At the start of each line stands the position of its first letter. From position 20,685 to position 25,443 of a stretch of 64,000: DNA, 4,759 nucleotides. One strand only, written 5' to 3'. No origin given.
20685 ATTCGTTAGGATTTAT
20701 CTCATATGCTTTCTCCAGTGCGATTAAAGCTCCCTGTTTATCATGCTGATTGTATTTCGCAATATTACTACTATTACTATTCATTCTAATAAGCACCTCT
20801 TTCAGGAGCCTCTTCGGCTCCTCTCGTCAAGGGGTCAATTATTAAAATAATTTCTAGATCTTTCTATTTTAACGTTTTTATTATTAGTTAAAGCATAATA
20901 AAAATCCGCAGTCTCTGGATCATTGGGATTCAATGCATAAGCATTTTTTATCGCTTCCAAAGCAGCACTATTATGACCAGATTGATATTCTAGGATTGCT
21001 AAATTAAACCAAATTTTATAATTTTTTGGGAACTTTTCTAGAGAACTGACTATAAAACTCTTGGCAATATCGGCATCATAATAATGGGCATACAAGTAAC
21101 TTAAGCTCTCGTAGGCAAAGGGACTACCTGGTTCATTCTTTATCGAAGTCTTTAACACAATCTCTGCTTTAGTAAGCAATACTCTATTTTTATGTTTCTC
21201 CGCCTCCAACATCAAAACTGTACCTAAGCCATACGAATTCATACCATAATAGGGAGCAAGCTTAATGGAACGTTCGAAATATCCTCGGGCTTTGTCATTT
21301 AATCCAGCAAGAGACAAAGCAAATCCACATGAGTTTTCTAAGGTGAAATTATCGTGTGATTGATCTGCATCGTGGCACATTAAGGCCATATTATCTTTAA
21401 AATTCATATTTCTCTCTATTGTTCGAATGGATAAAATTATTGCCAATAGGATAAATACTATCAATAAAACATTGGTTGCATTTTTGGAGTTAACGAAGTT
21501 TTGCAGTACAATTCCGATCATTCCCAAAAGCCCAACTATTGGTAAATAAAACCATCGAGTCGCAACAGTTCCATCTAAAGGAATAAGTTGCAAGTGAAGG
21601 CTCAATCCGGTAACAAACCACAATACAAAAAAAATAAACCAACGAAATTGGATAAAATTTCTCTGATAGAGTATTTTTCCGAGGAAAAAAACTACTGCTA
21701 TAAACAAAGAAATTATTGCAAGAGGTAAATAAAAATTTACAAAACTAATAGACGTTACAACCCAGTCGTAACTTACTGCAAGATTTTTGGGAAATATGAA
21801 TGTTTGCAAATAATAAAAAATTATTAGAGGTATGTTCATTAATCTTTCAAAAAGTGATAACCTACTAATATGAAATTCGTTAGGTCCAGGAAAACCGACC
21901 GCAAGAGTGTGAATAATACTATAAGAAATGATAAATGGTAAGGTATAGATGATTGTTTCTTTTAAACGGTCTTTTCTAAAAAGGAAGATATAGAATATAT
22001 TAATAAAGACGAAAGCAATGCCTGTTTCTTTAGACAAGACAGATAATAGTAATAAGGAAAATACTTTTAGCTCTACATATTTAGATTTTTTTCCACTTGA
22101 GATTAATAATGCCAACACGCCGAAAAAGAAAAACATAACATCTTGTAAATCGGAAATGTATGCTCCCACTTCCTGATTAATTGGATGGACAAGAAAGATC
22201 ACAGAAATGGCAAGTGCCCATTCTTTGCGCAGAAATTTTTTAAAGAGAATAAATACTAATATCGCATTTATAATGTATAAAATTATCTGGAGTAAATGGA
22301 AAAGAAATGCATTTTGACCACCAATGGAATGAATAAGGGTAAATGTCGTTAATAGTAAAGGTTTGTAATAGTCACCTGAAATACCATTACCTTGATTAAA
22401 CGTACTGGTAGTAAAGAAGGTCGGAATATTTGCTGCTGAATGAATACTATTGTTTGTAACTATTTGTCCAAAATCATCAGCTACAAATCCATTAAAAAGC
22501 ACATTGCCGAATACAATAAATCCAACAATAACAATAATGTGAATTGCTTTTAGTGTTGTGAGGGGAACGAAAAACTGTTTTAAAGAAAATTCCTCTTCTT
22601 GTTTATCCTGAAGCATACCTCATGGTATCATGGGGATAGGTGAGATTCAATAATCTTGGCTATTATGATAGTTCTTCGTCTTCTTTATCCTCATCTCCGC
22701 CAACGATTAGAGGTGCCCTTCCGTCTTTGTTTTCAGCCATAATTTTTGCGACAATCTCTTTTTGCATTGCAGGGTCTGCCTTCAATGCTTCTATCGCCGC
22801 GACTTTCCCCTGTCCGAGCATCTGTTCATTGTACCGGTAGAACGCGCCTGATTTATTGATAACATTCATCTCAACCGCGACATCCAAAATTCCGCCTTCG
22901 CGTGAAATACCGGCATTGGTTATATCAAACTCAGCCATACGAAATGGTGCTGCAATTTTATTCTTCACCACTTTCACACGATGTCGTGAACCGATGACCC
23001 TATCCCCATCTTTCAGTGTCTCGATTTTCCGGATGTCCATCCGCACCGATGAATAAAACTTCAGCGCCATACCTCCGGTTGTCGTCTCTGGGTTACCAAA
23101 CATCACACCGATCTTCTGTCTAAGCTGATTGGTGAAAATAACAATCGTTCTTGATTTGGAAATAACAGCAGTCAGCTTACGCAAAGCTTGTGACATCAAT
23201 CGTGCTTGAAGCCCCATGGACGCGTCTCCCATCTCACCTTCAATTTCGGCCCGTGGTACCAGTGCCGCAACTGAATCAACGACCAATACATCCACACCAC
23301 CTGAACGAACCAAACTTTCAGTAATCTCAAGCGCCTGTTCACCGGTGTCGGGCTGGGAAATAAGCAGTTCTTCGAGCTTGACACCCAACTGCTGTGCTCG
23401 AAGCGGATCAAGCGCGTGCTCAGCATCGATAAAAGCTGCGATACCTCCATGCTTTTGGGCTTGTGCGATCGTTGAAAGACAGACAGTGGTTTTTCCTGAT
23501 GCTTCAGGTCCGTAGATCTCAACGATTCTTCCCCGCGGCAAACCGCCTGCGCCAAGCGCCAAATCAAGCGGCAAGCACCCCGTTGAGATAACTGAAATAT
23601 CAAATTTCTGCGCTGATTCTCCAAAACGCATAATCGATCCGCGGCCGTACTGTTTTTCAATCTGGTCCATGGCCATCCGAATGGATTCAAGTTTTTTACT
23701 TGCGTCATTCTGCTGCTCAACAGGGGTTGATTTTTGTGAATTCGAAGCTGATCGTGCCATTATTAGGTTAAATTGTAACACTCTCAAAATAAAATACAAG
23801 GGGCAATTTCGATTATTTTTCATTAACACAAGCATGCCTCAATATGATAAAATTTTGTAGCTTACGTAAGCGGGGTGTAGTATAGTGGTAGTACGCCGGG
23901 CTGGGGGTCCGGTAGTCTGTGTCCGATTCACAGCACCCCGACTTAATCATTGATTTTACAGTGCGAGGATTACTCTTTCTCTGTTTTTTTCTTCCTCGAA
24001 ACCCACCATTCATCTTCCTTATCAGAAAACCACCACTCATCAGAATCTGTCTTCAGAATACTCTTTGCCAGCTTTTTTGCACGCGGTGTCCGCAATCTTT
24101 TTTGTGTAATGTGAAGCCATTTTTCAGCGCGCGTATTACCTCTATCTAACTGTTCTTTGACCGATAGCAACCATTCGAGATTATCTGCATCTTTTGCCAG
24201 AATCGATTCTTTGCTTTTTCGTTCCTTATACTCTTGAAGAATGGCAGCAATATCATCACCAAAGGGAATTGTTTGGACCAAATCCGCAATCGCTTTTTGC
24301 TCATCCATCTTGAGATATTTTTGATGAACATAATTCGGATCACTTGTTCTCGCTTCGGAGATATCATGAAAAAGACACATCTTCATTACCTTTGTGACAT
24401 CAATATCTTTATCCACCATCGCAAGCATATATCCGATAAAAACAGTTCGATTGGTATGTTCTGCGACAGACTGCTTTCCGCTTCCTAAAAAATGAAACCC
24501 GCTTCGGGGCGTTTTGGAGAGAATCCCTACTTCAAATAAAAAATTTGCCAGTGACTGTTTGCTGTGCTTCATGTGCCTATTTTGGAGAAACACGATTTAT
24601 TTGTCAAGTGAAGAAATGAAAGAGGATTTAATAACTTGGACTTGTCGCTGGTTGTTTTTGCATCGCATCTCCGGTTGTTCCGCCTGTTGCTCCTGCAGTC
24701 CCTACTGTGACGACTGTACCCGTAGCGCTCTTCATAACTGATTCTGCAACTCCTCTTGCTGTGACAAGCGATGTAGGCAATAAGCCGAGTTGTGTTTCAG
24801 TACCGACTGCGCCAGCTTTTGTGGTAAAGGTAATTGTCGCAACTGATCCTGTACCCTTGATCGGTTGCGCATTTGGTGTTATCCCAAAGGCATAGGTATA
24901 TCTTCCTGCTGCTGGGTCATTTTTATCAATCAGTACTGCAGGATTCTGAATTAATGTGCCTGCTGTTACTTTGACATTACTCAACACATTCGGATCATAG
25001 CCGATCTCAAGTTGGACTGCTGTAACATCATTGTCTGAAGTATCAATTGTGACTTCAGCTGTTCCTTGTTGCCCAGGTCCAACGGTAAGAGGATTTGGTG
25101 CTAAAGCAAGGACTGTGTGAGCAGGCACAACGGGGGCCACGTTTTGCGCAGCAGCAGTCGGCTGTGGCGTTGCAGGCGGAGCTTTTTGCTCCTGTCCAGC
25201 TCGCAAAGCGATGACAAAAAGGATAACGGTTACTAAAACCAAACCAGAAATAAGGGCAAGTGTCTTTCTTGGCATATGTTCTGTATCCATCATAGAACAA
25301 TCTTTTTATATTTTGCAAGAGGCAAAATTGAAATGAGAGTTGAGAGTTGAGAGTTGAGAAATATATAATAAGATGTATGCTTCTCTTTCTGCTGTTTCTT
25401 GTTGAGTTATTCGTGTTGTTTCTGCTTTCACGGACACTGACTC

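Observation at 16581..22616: Three GT-C (PMT/TMTC/ArnT-like) glycosyltransferase genes nested among the Pro/Thr-linker surface proteins: candidate protein O-glycosylation locus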

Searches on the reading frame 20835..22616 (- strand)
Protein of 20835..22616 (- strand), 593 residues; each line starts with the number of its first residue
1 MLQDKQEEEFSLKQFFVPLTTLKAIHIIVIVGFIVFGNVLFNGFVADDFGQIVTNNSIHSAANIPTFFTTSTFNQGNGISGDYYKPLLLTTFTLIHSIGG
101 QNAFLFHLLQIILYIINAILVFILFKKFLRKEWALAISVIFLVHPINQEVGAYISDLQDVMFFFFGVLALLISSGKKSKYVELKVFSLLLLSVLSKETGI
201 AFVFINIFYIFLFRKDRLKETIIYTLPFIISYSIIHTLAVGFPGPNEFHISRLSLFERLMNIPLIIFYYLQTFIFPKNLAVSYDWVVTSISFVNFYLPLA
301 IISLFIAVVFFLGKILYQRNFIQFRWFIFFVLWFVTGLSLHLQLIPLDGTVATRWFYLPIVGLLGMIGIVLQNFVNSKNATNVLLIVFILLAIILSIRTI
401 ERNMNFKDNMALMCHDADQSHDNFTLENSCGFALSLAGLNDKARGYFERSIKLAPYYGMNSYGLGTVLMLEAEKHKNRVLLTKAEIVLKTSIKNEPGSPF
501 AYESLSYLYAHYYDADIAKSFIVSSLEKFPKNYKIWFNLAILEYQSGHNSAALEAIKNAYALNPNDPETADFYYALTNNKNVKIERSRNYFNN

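Call 6: search_protein_families(library=pfam, proteins=[window:20835-22616:-], max_evalue=0.01)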
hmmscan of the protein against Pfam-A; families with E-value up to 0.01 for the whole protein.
window:20835-22616:- (593 aa): 8 families
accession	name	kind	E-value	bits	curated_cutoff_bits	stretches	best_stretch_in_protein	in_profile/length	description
PF07719.23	TPR_2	-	1.2e-06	28.6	27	1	534-566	2-34/34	Tetratricopeptide repeat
PF13428.12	TPR_14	-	1.4e-06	28.8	23.5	0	535-570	3-38/44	Tetratricopeptide repeat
PF23914.1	TPR_CcmH_CycH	-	1.9e-06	28.2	42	1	525-572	42-89/158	Cytochrome c-type biogenesis protein H TPR domain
PF13431.12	TPR_17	-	1.2e-05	25.6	24.4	0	525-553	5-33/34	Tetratricopeptide repeat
PF00515.34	TPR_1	-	0.00022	21.3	27.8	0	534-566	2-34/34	Tetratricopeptide repeat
PF13432.12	TPR_16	-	0.00096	20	32.7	0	526-567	24-65/65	Tetratricopeptide repeat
PF14559.12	TPR_19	-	0.0035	18.1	25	0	524-568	16-60/68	Tetratricopeptide repeat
PF13371.12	TPR_9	-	0.0039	17.6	35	1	529-568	25-64/73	Tetratricopeptide repeat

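Call 10: search_protein_families(library=ncbifam, proteins=[window:20835-22616:-], max_evalue=0.01)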
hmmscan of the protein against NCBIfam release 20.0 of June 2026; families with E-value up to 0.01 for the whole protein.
window:20835-22616:- (593 aa): 4 families
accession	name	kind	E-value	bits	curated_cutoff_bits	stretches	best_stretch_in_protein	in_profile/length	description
TIGR02917.1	PEP_TPR_lipo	equivalog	7e-07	27.5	312.2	1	479-568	479-568/899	XrtA/PEP-CTERM system TPR-repeat protein PrsT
NF040959.1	MamA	equivalog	9.3e-07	28.5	200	1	485-568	91-174/204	magnetosome protein MamA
NF033920.0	C39_PA2778_fam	equivalog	0.00046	19.7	150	1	481-564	172-255/255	PA2778 family cysteine peptidase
TIGR02521.1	type_IV_pilW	equivalog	0.0017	18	154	0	506-569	38-101/234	type IV pilus biogenesis/stability protein PilW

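Call 94: list_cluster_members(proteins=[P0001, P0125, window:20835-22616:-, window:12315-16409:-, window:22663-23835:-])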
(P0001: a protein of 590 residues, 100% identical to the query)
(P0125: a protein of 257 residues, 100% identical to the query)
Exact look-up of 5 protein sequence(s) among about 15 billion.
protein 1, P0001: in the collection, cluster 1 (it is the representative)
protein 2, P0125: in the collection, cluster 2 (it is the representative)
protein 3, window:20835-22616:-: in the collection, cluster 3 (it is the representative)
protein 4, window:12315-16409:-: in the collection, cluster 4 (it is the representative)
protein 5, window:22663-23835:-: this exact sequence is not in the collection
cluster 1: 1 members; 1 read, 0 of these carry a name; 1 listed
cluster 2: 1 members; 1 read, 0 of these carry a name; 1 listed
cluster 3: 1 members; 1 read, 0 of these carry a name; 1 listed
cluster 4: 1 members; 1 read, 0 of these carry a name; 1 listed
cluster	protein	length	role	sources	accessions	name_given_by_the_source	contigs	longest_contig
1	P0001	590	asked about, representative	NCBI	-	-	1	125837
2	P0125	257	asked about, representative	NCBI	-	-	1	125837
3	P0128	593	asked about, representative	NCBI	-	-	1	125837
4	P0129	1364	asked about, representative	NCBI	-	-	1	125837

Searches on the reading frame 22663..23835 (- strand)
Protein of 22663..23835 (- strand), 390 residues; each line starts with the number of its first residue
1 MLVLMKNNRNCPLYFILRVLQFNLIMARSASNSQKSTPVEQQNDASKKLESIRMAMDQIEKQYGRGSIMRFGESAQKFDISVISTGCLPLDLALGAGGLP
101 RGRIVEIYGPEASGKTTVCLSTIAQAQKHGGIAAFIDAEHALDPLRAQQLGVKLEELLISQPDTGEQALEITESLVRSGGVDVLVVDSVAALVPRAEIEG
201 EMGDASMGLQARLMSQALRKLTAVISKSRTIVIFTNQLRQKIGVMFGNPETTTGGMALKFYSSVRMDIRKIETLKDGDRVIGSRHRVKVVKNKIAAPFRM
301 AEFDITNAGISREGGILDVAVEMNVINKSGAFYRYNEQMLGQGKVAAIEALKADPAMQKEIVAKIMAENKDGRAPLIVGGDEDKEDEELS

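Call 6: search_protein_families(library=pfam, proteins=[window:22663-23835:-], max_evalue=0.01)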
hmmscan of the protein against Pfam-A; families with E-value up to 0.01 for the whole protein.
window:22663-23835:- (390 aa): 9 families
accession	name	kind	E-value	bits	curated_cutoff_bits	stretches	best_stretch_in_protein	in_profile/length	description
PF00154.27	RecA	-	3.1e-129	430.4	27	1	52-306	3-256/262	recA bacterial DNA recombination protein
PF21096.2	RecA_C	-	2.4e-17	63.3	27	1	314-368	1-55/57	RecA C-terminal domain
PF08423.17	Rad51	-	8.8e-12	45.2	22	1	80-273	5-214/244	Rad51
PF06745.19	ATPase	-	3.8e-07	30.2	26.6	1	84-157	2-77/231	KaiC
PF13191.12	AAA_16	-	0.00022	22.2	32.6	1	93-234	15-137/167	AAA ATPase domain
PF01637.24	ATPase_2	-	0.00022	21.5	33.2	1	103-242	21-123/225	ATPase domain predominantly from Archaea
PF13401.12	AAA_22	-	0.0018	19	27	1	103-197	6-97/130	AAA domain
PF13479.12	AAA_24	-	0.0025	18.1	27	1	105-194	5-78/195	AAA domain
PF13481.12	AAA_25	-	0.0034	17.5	27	0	97-126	28-57/195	AAA domain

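Call 10: search_protein_families(library=ncbifam, proteins=[window:22663-23835:-], max_evalue=0.01)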
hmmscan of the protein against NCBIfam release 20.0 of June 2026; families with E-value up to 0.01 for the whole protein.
window:22663-23835:- (390 aa): 14 families
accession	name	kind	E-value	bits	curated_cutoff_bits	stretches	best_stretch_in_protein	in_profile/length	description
TIGR02012.1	tigrfam_recA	equivalog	1.8e-151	504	325.3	1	48-366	2-320/321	recombinase RecA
NF007072.0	PRK09519.1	equivalog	4.5e-123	412.2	1024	2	50-296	9-254/790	intein-containing recombinase RecA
TIGR02237.1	recomb_radB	equivalog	2.3e-22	79.9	172.4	1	94-310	4-209/210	DNA repair and recombination protein RadB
NF003301.0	PRK04301.1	equivalog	6.5e-18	65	259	1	44-280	50-293/316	DNA repair and recombination protein RadA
NF006861.0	PRK09361.1-1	equivalog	1.1e-15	57.8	278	1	82-312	4-229/235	DNA repair and recombination protein RadB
TIGR02236.1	recomb_radA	equivalog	2.5e-14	53.4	361.15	1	75-281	70-290/311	DNA repair and recombination protein RadA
NF033429.2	ImuA_translesion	equivalog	9.4e-12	45.2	150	1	76-185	9-119/181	translesion DNA synthesis-associated protein ImuA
TIGR02239.1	recomb_RAD51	equivalog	1.2e-11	44.2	478.05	1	75-273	70-284/316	DNA repair protein RAD51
TIGR02238.1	recomb_DMC1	equivalog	3.8e-11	42.7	447.7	1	67-272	62-283/314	meiotic recombinase Dmc1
NF058630.1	repair_Rv3395c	exception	2.5e-07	30.6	65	1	94-196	2-94/153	DnaE2-dependent mutagenesis accessory factor ImuA'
TIGR00416.1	sms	equivalog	4.6e-05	22.4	403.05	1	79-221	72-207/454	DNA repair protein RadA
TIGR03881.1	KaiC_arch_4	hypoth_equivalog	5e-05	23.1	247.8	1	83-177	3-80/231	KaiC domain-containing protein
NF006799.0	PRK09302.1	equivalog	0.0015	17.2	408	1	80-197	252-380/515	circadian clock protein KaiC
TIGR03880.1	KaiC_arch_3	hypoth_equivalog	0.0077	15.8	249.45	0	96-145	10-59/224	KaiC domain-containing protein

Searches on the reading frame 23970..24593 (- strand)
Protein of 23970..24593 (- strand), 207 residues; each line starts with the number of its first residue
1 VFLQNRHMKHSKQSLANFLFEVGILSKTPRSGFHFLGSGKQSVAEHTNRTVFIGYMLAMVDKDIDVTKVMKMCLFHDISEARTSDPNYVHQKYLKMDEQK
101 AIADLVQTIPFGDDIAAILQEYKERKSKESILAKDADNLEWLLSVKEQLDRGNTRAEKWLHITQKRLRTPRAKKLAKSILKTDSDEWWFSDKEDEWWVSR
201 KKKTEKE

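Call 20: search_protein_families(library=pfam, proteins=[window:23970-24593:-], max_evalue=0.001)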
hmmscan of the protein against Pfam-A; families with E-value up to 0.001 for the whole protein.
window:23970-24593:- (207 aa): 3 families
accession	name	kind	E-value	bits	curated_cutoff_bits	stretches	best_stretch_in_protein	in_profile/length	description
PF13023.12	HD_3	-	2.7e-26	92.9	22.5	1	24-174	3-160/165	HD domain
PF12917.13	YfbR-like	-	7.1e-10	39.3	25.9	1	40-170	23-166/182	5'-deoxynucleotidase YfbR-like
PF01966.28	HD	-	3.3e-08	34.2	22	1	43-141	1-115/116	HD domain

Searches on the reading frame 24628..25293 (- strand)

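Call 20: search_protein_families(library=pfam, proteins=[window:24628-25293:-], max_evalue=0.001)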
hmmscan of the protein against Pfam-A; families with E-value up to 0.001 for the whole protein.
window:24628-25293:- (221 aa): 1 family
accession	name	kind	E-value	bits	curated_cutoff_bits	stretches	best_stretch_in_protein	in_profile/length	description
PF00963.24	Cohesin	-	1.3e-12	48.5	24.1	1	73-186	12-128/139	Cohesin domain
